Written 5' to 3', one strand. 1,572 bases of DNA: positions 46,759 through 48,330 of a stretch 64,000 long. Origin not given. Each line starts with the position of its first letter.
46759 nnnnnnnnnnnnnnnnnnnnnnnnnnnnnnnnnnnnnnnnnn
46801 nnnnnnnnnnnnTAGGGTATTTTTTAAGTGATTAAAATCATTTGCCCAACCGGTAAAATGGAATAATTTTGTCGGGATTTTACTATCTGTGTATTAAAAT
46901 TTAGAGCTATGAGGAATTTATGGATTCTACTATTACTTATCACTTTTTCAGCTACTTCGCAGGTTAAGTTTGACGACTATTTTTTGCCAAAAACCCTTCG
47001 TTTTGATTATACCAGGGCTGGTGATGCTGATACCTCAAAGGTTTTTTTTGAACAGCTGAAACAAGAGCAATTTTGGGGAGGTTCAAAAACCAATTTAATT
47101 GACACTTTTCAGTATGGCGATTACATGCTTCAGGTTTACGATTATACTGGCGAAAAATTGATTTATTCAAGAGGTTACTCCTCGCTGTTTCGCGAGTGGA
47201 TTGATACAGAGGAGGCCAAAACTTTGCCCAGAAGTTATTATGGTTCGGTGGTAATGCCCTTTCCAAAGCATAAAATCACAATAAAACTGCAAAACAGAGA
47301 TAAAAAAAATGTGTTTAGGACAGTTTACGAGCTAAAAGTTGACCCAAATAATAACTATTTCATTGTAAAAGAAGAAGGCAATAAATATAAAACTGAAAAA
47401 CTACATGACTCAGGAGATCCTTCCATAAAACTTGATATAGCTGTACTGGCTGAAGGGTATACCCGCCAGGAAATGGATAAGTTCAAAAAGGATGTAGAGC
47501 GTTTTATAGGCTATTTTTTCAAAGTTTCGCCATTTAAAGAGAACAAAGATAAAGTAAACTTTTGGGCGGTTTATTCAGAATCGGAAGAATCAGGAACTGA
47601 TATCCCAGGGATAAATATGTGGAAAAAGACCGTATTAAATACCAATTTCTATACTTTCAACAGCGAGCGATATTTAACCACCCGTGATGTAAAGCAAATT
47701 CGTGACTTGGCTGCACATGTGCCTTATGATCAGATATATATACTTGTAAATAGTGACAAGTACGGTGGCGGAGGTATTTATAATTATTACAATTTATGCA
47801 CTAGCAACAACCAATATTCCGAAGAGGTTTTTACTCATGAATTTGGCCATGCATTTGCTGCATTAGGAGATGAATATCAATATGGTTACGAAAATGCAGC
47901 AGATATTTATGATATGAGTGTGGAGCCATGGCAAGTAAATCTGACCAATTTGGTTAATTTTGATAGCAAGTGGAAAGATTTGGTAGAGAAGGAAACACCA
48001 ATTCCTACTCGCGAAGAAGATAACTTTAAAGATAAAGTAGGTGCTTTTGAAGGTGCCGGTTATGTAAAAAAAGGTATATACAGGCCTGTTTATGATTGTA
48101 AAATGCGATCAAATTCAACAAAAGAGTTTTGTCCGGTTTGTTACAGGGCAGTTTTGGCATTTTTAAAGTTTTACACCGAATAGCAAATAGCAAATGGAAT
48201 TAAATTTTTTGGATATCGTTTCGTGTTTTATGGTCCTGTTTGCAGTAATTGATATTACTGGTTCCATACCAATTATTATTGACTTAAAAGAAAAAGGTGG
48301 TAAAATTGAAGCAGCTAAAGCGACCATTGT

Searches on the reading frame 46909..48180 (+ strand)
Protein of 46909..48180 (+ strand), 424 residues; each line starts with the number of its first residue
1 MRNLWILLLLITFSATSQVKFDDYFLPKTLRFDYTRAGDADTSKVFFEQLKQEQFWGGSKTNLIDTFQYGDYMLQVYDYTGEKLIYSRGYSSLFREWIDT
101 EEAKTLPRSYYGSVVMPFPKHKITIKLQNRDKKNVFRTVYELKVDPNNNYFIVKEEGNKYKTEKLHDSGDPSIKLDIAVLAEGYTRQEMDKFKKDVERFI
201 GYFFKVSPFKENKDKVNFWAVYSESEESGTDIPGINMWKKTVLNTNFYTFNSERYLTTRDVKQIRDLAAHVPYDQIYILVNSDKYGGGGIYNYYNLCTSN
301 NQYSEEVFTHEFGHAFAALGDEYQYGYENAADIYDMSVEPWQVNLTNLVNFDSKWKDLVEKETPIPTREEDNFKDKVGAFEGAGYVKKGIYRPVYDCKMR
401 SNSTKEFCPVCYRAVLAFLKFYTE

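Call 36: find_related_loci(query=window:46909-48180:+, collection=genome_contigs, flank=6000)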
Query window:46909-48180:+ (424 aa) in genome_contigs; peptide patterns used: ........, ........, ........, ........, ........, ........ (x = any residue, [..] = any of these).
55 stretches matched a pattern; 7 encode a relative of the query (tblastn E <= 1e-3); 7 distinct loci.
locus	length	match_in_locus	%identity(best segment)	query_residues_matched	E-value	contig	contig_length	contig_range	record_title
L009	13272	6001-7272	89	1-424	0e+0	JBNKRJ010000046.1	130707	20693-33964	MAG: Bacteroidales bacterium isolate B1B2.bin.6.orig k141_2175175, whole genome shotgun sequence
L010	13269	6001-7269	69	1-424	0e+0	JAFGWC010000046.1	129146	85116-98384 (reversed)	MAG: Bacteroidales bacterium isolate ZodW_Metabat.217 k87_3432283, whole genome shotgun sequence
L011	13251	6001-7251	69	7-424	0e+0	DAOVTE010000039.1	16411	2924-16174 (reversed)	MAG TPA_asm: Bacteroidales bacterium isolate CSMAG_1645 CSMAG_1645_k141_4957227_length_16411_cov_17.0722, whole genome s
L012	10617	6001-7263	59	6-424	7e-172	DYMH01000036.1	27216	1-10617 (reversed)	MAG TPA_asm: Draconibacterium orientale isolate SulCav_FS06-10_36_24 SulCav_FS06_10_736_length_27216_cov_14_369464, whol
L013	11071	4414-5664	62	7-424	1e-170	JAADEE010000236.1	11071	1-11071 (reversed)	MAG: Chlorobiota bacterium isolate L_MetaBat.177 contig-127_6936, whole genome shotgun sequence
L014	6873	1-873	64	133-424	3e-121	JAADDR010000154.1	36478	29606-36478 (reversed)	MAG: Chlorobiota bacterium isolate L_MaxBin.195 contig-127_694, whole genome shotgun sequence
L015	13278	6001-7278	62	1-424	2e-173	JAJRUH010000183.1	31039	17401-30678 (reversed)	MAG: Bacteroidetes bacterium isolate Dive96_bin10.164 k141_5280271, whole genome shotgun sequence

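Call 93: search_protein_families(library=pfam, proteins=[L013:3331-3561:+, L013:3564-3872:+, L013:3872-4333:+, L015:4009-4470:+, L015:4563-5903:+], max_evalue=0.01)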
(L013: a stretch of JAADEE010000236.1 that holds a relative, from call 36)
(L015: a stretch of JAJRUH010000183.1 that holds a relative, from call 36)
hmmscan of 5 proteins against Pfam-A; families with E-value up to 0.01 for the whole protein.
L013:3331-3561:+ (77 aa): 1 family
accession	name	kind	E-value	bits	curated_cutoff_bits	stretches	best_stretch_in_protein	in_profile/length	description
PF19259.5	Ty3_capsid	-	0.0008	19.3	29.1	1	15-76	108-170/198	Ty3 transposon capsid-like protein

L013:3564-3872:+ (103 aa): 1 family
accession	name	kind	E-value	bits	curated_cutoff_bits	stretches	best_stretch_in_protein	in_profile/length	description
PF05016.21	ParE_toxin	-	1.7e-08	35.3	23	1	5-97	1-88/89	ParE toxin of type II toxin-antitoxin system, parDE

L013:3872-4333:+ (154 aa): 1 family
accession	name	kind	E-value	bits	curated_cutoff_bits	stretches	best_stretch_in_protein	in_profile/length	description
PF00254.34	FKBP_C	-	1.1e-31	109.4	21.1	1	61-148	5-94/94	FKBP-type peptidyl-prolyl cis-trans isomerase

L015:4009-4470:+ (154 aa): 1 family
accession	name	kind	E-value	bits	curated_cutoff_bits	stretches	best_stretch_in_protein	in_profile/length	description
PF00254.34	FKBP_C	-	3.8e-33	114.1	21.1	1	64-151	5-94/94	FKBP-type peptidyl-prolyl cis-trans isomerase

L015:4563-5903:+ (447 aa): 1 family
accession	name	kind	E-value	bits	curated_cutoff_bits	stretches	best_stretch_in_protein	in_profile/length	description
PF06965.17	Na_H_antiport_1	-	2.3e-132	441.8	23.5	1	12-426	2-374/374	Na+/H+ antiporter 1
